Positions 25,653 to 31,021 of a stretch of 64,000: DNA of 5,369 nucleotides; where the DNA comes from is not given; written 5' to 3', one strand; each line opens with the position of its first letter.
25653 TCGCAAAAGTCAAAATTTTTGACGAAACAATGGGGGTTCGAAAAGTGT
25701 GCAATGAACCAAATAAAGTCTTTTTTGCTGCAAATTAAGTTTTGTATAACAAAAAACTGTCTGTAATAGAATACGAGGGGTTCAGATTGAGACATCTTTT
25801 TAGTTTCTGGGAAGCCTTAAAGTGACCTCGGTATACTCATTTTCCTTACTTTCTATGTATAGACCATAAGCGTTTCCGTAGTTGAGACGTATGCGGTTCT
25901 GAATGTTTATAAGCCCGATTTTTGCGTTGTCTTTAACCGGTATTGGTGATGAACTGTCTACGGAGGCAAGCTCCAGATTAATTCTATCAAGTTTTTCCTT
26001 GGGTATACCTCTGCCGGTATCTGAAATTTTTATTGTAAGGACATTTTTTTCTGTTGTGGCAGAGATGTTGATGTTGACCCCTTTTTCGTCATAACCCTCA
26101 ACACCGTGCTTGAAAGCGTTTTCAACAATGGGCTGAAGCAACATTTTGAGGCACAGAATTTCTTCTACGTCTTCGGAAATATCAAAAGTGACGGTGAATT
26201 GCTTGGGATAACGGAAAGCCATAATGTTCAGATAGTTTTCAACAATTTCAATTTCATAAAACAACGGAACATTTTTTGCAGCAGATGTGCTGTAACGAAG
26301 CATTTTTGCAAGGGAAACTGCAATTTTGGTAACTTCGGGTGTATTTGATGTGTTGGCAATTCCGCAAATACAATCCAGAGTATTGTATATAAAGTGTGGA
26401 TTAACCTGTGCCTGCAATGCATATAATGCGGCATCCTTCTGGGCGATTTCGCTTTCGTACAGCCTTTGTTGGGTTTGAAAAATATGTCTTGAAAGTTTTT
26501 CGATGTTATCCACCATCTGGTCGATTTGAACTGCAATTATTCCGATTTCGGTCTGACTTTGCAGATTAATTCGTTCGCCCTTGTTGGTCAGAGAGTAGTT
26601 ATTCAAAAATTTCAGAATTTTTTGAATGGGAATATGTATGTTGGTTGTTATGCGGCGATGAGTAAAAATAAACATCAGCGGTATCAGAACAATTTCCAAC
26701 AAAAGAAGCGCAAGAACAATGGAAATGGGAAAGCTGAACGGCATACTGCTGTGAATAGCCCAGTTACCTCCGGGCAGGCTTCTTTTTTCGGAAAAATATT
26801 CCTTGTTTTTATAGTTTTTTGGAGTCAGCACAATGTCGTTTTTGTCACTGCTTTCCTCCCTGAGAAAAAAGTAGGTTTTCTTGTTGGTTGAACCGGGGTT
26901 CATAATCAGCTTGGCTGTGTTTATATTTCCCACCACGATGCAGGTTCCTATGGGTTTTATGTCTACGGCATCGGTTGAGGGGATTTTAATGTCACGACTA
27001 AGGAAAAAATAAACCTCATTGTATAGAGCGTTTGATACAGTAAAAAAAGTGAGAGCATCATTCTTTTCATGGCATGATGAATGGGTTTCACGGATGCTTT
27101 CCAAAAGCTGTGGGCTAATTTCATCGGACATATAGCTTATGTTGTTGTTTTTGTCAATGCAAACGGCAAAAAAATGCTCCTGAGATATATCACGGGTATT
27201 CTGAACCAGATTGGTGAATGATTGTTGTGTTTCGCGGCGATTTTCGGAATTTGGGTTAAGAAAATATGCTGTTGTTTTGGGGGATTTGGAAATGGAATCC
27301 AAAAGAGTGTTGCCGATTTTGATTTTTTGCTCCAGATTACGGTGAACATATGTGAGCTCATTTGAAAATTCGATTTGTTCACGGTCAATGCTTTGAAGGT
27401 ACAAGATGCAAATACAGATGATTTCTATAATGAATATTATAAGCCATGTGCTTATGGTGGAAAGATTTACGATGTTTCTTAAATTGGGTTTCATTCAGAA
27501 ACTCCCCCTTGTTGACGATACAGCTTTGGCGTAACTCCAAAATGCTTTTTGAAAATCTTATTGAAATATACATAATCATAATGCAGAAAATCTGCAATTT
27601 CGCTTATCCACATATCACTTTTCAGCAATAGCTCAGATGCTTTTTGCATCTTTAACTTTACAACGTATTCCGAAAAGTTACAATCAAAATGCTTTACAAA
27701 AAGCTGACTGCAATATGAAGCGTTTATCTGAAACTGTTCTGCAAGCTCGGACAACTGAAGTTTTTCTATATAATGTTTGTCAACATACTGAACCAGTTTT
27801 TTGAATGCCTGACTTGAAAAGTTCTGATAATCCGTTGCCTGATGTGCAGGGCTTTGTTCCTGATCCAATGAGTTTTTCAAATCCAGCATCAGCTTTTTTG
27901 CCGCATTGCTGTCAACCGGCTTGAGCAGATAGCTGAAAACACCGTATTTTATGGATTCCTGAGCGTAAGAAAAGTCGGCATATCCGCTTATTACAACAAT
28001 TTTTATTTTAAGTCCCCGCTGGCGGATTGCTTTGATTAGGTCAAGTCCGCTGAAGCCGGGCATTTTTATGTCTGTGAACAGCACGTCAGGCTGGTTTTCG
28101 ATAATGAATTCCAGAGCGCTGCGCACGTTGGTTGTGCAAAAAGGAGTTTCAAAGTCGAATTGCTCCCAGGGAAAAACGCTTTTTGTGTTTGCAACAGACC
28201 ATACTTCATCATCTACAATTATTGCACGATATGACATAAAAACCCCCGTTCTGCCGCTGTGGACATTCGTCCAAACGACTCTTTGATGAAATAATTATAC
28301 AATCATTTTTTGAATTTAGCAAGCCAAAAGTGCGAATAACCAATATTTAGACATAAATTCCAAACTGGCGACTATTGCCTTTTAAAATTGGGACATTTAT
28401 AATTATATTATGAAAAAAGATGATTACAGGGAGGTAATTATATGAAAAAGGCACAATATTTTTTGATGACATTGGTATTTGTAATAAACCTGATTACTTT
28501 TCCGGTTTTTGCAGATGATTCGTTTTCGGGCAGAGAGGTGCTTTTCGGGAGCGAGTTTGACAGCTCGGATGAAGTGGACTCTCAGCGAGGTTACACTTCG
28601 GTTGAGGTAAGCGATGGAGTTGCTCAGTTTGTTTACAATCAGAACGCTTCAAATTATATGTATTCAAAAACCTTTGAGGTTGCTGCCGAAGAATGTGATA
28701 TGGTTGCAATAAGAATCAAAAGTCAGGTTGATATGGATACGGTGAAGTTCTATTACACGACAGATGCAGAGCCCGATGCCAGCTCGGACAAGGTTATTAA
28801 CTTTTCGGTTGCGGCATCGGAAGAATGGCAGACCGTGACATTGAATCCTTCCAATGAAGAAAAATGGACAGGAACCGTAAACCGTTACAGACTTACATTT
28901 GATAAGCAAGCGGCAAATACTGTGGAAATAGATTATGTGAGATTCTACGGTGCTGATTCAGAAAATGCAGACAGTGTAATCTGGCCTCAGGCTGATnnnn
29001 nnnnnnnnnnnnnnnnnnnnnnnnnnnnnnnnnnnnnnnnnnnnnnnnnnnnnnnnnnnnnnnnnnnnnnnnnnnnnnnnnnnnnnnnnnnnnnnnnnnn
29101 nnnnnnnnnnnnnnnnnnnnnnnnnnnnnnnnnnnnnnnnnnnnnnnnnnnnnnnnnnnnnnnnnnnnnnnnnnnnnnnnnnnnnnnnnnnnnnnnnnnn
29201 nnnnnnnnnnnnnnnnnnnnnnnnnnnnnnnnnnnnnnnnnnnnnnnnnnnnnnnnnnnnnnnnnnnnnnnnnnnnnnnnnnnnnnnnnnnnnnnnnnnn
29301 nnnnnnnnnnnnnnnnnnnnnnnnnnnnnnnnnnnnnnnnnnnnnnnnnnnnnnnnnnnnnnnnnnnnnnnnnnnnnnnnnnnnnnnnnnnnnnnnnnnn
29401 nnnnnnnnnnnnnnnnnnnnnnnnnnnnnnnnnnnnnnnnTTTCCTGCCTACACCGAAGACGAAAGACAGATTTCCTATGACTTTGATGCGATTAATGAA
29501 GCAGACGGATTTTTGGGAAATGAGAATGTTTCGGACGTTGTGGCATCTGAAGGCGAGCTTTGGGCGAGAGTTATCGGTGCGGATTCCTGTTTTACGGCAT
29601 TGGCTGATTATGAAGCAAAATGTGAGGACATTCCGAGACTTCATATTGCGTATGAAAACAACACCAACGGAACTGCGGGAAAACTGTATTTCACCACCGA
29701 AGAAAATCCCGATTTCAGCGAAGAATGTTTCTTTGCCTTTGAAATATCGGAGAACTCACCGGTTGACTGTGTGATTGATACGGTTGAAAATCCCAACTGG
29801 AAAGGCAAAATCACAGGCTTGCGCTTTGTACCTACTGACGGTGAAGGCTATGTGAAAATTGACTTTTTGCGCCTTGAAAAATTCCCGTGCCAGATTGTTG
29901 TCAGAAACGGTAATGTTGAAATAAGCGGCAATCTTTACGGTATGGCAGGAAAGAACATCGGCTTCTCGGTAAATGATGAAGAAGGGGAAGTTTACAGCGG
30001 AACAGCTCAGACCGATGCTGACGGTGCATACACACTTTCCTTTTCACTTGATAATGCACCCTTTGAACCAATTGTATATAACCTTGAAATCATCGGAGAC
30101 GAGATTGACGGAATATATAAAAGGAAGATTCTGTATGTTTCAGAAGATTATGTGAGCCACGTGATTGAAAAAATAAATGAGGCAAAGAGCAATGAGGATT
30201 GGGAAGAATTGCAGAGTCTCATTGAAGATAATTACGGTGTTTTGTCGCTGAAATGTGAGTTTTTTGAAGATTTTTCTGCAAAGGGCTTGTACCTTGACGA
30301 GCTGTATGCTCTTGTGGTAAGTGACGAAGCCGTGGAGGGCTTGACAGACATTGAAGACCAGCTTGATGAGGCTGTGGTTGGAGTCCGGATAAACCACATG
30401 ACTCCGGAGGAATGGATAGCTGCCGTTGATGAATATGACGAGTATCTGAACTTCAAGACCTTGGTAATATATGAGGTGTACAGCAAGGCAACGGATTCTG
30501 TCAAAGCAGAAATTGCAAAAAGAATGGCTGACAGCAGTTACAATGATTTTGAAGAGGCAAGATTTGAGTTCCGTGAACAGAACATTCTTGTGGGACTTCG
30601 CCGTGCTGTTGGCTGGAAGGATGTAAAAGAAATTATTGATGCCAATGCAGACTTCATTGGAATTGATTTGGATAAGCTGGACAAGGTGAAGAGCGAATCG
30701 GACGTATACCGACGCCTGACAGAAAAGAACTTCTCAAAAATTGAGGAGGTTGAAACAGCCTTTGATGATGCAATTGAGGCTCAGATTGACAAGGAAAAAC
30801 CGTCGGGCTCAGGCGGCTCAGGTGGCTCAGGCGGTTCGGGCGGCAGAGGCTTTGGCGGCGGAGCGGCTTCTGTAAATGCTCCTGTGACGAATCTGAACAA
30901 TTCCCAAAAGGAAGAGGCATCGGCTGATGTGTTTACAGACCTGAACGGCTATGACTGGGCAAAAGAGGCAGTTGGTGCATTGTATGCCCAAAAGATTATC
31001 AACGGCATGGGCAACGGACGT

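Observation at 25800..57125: Polysaccharide-utilisation-type locus with an unusual front end of SLH-anchored and giant secreted proteins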

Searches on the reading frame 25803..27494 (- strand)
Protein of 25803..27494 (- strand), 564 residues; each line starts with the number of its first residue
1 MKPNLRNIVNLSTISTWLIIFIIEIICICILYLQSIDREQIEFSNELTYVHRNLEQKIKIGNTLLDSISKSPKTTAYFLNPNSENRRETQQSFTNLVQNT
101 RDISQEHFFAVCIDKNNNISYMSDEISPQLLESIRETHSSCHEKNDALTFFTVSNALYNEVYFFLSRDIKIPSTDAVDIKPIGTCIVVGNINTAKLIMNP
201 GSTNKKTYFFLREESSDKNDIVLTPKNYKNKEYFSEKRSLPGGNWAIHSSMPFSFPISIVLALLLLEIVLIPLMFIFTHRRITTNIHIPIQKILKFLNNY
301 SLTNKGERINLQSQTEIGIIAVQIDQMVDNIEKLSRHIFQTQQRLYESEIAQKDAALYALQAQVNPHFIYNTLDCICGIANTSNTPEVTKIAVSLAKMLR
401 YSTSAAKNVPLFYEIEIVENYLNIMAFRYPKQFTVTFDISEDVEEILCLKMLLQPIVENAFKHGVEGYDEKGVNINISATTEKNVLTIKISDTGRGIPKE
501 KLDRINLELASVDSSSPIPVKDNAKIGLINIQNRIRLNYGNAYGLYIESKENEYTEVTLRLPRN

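Call 3: search_protein_families(library=pfam, proteins=[window:25803-27494:-], max_evalue=0.01)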
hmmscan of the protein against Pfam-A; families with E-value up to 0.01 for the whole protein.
window:25803-27494:- (564 aa): 3 families
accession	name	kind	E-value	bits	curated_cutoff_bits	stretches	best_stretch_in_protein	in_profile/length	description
PF06580.19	His_kinase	-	4e-21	75.5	25.2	1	356-433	2-81/81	Histidine kinase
PF02518.31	HATPase_c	-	1.2e-10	42.2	26.4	1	449-563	6-109/111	Histidine kinase-, DNA gyrase B-, and HSP90-like ATPase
PF13589.12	HATPase_c_3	-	0.0028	18.1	25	1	471-517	18-64/137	Histidine kinase-, DNA gyrase B-, and HSP90-like ATPase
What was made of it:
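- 25800..27494 (-): Sensor histidine kinase (YesM/LytS type, 564 aa). PF06580 E=4e-21 and HATPase_c (call 3).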

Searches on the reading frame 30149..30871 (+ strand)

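Call 54: search_protein_families(library=pfam, max_evalue=5, proteins=[window:30149-30871:+])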
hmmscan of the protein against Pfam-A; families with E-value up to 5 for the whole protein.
seq(241 aa): 4 families
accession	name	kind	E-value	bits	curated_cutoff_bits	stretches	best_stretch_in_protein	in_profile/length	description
PF18607.7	HTH_54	-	0.025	15.2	32.3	1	102-159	19-76/92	ParA helix turn helix domain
PF05757.16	PsbQ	-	0.086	13.4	26.9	1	132-214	105-186/204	Oxygen evolving enhancer protein 3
PF13817.11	DDE_Tnp_IS66_C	-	0.11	13.1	30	1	1-21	16-36/39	IS66 C-terminal element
PF04055.27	Radical_SAM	-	0.27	11.9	29.5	1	80-214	24-142/166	Radical SAM superfamily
